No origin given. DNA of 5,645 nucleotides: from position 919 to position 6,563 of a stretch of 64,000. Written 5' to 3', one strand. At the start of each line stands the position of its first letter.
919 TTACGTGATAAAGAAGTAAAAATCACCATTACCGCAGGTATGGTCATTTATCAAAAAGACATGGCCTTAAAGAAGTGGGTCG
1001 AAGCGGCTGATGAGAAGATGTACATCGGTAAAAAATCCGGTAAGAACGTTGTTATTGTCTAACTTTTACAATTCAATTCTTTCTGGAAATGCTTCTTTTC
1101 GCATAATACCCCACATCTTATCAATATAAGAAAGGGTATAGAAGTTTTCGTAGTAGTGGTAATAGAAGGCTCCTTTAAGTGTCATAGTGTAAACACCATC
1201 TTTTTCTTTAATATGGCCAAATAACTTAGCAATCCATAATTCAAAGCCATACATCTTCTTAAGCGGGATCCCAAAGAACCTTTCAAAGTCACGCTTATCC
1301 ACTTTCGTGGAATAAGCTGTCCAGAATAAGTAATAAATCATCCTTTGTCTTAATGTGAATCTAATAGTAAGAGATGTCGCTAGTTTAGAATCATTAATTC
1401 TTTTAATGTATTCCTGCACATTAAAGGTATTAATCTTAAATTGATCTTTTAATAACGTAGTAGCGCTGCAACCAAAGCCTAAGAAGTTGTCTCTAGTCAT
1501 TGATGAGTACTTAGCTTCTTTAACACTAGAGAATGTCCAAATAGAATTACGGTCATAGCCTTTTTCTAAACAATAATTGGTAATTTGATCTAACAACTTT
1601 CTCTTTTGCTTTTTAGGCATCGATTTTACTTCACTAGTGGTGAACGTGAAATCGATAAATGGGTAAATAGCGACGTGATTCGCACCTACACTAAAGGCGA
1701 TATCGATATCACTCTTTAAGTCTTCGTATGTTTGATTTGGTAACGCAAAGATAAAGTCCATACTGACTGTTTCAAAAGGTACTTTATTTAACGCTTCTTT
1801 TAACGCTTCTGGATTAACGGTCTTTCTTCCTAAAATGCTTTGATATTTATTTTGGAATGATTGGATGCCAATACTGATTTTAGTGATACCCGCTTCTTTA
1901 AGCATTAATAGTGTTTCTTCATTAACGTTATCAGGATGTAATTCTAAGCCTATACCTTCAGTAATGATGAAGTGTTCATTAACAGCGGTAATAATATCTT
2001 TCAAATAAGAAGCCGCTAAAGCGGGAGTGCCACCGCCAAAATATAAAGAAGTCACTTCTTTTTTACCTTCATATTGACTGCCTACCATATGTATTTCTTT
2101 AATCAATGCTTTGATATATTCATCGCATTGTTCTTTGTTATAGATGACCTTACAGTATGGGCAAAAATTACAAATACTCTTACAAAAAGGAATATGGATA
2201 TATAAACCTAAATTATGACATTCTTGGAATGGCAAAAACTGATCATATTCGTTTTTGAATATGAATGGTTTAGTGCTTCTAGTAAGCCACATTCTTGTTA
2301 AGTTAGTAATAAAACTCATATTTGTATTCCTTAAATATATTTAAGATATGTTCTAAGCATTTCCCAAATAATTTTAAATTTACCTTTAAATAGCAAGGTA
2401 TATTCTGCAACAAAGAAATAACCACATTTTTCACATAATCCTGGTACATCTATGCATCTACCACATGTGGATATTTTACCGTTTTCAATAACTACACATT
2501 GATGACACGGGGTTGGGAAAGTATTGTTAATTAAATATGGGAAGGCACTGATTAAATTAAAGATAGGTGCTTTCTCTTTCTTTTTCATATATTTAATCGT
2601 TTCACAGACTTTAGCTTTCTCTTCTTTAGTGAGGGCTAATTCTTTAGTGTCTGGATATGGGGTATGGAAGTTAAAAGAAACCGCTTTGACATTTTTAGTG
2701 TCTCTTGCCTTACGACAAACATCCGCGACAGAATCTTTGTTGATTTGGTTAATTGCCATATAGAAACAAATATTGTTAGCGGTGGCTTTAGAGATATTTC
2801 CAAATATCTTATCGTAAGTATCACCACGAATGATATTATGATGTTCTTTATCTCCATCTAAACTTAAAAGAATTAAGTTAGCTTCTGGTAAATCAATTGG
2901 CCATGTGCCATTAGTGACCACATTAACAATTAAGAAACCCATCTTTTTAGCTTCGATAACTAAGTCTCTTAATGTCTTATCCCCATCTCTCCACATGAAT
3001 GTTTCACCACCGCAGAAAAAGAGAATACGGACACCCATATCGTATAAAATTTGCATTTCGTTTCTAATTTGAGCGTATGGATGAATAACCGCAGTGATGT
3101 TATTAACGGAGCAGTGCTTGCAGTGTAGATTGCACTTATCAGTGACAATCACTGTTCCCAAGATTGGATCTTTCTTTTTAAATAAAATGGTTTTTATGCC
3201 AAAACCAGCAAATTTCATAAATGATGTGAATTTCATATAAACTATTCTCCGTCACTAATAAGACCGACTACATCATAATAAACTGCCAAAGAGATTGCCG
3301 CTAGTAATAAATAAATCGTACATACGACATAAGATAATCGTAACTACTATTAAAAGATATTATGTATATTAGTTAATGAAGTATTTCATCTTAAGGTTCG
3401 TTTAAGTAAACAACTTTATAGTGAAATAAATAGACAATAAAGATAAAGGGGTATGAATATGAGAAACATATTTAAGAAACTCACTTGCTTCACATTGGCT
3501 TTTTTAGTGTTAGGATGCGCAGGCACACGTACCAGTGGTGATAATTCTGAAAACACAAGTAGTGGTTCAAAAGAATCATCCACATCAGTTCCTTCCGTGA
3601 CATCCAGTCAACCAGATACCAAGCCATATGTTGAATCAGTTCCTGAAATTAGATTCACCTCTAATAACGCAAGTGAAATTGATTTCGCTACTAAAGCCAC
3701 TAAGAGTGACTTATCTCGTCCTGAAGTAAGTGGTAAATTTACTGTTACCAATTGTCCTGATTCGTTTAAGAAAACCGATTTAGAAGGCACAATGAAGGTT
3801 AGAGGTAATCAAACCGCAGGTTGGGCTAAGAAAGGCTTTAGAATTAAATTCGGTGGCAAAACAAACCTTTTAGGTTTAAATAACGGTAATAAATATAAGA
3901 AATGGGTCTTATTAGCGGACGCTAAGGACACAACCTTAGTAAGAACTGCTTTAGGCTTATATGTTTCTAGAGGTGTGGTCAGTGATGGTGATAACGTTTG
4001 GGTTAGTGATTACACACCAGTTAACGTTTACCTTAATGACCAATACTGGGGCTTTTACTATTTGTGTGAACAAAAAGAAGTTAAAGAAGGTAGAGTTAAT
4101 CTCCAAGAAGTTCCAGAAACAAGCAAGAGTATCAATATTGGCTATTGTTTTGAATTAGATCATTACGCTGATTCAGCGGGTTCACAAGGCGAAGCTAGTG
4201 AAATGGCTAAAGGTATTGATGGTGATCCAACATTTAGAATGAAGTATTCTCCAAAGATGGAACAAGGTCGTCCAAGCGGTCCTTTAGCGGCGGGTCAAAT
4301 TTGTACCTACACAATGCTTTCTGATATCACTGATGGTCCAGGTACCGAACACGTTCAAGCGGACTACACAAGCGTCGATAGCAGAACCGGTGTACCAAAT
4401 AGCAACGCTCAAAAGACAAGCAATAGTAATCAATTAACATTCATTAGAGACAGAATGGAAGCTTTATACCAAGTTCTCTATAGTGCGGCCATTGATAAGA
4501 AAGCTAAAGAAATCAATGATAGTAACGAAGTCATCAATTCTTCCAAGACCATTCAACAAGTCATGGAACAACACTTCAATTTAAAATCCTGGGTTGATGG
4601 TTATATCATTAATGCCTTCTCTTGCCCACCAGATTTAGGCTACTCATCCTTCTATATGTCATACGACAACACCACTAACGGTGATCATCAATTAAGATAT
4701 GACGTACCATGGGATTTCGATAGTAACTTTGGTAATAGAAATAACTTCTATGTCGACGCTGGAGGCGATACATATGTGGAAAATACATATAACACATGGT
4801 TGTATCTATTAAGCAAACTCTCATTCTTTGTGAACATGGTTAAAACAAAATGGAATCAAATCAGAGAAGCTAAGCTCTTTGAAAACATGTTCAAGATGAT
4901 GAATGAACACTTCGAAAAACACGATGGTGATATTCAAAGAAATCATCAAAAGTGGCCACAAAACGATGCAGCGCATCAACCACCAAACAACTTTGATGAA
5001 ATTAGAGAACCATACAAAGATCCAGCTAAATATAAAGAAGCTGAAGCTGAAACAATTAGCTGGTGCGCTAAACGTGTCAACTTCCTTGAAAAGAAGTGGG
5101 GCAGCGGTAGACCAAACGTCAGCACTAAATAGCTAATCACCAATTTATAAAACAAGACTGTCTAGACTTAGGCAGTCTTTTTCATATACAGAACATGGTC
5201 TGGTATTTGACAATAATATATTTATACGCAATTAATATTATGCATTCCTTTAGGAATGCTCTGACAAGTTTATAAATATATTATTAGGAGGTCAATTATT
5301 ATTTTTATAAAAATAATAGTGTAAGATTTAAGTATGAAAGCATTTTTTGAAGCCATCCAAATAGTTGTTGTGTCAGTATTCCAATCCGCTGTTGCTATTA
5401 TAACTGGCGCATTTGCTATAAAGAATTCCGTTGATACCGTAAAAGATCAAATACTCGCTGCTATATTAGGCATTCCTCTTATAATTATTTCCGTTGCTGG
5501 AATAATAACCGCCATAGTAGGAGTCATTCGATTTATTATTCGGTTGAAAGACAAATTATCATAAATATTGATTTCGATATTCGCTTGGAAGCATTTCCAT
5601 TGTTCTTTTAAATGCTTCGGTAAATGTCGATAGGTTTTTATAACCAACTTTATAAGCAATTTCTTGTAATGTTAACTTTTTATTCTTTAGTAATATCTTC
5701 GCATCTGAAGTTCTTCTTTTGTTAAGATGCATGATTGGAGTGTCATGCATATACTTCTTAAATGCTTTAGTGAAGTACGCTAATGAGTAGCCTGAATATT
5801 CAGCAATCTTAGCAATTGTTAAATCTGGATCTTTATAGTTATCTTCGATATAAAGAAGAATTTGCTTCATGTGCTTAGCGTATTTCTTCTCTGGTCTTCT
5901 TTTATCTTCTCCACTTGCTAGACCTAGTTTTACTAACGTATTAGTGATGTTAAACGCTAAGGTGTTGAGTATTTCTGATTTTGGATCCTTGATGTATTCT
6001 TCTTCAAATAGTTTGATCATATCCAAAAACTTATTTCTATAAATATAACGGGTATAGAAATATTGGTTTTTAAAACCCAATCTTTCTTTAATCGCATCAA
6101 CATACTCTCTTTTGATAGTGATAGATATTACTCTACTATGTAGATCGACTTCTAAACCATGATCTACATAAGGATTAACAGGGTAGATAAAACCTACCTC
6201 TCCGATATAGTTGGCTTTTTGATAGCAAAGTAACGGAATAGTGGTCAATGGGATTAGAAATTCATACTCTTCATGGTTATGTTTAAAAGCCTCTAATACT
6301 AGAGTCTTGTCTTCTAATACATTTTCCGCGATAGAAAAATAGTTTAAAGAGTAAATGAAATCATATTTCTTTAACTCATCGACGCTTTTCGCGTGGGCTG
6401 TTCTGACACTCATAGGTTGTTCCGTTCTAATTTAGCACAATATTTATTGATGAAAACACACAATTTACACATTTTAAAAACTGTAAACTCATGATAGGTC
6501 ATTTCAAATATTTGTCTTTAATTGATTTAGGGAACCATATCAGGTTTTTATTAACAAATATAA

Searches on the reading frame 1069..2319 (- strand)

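Call 95: search_protein_families(library=pfam, proteins=[window:1069-2319:-], max_evalue=0.001)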
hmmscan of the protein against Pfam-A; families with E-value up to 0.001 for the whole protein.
window:1069-2319:- (417 aa): 1 family
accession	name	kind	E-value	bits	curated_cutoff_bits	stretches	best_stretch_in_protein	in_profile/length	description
PF04055.27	Radical_SAM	-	4.6e-16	59.9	29.5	1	40-206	1-164/166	Radical SAM superfamily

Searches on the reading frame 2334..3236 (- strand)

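Call 95: search_protein_families(library=pfam, proteins=[window:2334-3236:-], max_evalue=0.001)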
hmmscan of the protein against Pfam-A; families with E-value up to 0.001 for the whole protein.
window:2334-3236:- (301 aa): 1 family
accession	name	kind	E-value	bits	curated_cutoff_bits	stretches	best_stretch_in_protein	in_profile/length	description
PF04055.27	Radical_SAM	-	3.4e-17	63.6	29.5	1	29-175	1-164/166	Radical SAM superfamily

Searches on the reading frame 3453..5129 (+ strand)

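Call 95: search_protein_families(library=pfam, proteins=[window:3453-5129:+], max_evalue=0.001)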
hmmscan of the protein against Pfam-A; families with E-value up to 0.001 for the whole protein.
window:3453-5129:+ (559 aa): 1 family
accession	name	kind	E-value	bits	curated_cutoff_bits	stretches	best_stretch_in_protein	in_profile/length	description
PF08757.17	CotH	-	3.7e-20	73.1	23.8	2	115-219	2-100/322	CotH kinase protein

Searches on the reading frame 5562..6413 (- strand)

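Call 17: search_protein_families(library=pfam, proteins=[window:5562-6413:-], max_evalue=0.001)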
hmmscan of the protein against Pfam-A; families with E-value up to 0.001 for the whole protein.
window:5562-6413:- (284 aa): 2 families
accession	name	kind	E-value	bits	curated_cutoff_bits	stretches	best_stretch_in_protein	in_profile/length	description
PF12833.13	HTH_18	-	2.2e-23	82.8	33.6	1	203-282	1-80/80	Helix-turn-helix domain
PF00165.29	HTH_AraC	-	3.1e-15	56.3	26.6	2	243-281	2-42/42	Bacterial regulatory helix-turn-helix proteins, AraC family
